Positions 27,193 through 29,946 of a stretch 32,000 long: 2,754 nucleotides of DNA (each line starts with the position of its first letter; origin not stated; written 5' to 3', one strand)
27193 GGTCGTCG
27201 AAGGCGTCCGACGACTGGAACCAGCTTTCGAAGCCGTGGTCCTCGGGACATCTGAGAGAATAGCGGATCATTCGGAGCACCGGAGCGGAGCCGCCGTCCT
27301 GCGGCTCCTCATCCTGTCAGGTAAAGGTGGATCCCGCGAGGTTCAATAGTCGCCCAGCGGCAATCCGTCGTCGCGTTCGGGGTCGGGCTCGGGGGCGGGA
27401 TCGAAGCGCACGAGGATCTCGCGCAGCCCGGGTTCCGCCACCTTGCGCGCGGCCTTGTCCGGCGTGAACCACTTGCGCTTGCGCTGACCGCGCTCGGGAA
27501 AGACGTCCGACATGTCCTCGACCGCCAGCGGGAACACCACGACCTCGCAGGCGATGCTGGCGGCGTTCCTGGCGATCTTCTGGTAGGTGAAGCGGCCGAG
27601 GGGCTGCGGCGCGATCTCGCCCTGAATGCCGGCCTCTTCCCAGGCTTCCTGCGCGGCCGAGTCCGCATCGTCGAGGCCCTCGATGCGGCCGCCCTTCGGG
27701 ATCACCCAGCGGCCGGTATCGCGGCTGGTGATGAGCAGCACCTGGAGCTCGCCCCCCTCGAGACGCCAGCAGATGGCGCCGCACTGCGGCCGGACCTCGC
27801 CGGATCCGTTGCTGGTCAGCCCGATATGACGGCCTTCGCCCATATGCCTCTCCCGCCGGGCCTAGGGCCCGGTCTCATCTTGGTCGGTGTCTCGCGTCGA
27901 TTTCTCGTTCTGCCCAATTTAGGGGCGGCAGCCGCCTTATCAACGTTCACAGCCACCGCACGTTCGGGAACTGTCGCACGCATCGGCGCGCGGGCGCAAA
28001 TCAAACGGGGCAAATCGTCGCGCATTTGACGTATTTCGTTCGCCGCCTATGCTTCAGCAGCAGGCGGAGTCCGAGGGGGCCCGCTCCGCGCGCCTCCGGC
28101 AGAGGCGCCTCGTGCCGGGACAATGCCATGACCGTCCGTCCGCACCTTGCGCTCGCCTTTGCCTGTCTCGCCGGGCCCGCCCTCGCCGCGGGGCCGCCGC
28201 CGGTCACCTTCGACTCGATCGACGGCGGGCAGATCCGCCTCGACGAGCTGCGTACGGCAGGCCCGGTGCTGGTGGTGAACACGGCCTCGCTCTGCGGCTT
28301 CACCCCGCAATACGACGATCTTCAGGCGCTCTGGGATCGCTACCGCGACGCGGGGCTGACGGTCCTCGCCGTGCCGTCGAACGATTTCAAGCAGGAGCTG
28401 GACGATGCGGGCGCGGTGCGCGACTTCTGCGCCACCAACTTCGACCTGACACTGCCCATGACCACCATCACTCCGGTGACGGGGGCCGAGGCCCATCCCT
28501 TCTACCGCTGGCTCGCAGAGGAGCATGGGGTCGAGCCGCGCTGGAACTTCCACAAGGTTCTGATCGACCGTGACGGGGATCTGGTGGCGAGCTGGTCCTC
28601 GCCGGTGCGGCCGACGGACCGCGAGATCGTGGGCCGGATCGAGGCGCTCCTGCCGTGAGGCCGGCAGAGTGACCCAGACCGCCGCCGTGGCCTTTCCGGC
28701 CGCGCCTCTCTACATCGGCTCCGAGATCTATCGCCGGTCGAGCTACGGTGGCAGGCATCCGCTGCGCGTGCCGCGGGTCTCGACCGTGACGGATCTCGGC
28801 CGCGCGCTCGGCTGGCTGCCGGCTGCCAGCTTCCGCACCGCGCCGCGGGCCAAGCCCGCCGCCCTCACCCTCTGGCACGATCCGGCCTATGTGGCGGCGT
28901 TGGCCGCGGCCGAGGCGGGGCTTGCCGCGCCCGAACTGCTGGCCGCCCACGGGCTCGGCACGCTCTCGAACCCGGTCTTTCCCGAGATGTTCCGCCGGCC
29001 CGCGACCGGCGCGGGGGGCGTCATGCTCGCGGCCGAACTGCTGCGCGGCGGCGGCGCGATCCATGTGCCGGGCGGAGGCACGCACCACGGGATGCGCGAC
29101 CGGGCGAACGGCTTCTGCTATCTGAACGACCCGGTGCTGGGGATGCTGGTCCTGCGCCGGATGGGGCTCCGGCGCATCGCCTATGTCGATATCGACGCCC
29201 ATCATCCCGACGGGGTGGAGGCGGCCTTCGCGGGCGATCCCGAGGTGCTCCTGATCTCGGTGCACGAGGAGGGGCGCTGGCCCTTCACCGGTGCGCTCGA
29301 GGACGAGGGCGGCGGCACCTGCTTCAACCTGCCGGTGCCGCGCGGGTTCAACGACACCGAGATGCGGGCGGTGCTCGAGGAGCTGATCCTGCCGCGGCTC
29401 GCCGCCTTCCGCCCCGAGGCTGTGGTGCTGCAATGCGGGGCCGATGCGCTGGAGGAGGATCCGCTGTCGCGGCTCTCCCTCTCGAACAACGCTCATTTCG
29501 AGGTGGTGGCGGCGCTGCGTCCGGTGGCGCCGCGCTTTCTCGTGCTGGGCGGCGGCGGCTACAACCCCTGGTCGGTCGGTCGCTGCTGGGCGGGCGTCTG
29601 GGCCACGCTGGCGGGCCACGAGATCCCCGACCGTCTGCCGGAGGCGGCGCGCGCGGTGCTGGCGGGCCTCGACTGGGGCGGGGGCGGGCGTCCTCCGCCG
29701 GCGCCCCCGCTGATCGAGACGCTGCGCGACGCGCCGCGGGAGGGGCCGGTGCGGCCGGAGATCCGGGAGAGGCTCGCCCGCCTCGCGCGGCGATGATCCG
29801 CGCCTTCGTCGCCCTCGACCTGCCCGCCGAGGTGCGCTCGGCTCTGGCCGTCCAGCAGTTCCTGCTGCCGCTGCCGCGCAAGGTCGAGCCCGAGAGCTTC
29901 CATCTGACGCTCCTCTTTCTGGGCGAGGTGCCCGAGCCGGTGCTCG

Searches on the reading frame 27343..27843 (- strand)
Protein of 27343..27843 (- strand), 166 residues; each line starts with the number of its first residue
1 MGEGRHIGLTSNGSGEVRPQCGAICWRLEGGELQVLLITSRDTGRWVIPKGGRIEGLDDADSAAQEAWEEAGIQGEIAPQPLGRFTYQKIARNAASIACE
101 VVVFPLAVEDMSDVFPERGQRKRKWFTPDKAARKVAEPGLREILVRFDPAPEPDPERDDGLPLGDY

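Call 9: search_protein_families(library=pfam, proteins=[window:27343-27843:-], max_evalue=0.01)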
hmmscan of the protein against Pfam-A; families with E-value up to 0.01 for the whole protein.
window:27343-27843:- (166 aa): 1 family
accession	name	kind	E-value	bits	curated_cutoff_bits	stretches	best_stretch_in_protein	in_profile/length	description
PF00293.34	NUDIX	-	5.7e-09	36.5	21.1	1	22-145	5-132/134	NUDIX domain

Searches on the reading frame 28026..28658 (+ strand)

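Call 9: search_protein_families(library=pfam, proteins=[window:28026-28658:+], max_evalue=0.01)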
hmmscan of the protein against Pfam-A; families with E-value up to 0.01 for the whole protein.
window:28026-28658:+ (210 aa): 2 families
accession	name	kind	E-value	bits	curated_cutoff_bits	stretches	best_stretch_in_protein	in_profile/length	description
PF00255.25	GSHPx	-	3.4e-21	75.3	27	1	64-163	8-107/108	Glutathione peroxidase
PF00578.27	AhpC-TSA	-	0.0057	17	26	1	61-139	9-81/124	AhpC/TSA family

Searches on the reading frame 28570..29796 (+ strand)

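Call 9: search_protein_families(library=pfam, proteins=[window:28570-29796:+], max_evalue=0.01)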
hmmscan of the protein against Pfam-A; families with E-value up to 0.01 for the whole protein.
window:28570-29796:+ (408 aa): 1 family
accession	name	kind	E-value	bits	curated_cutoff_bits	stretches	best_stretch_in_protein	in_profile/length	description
PF00850.24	Hist_deacetyl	-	6.6e-66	223.1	27.9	1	63-347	1-298/298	Histone deacetylase domain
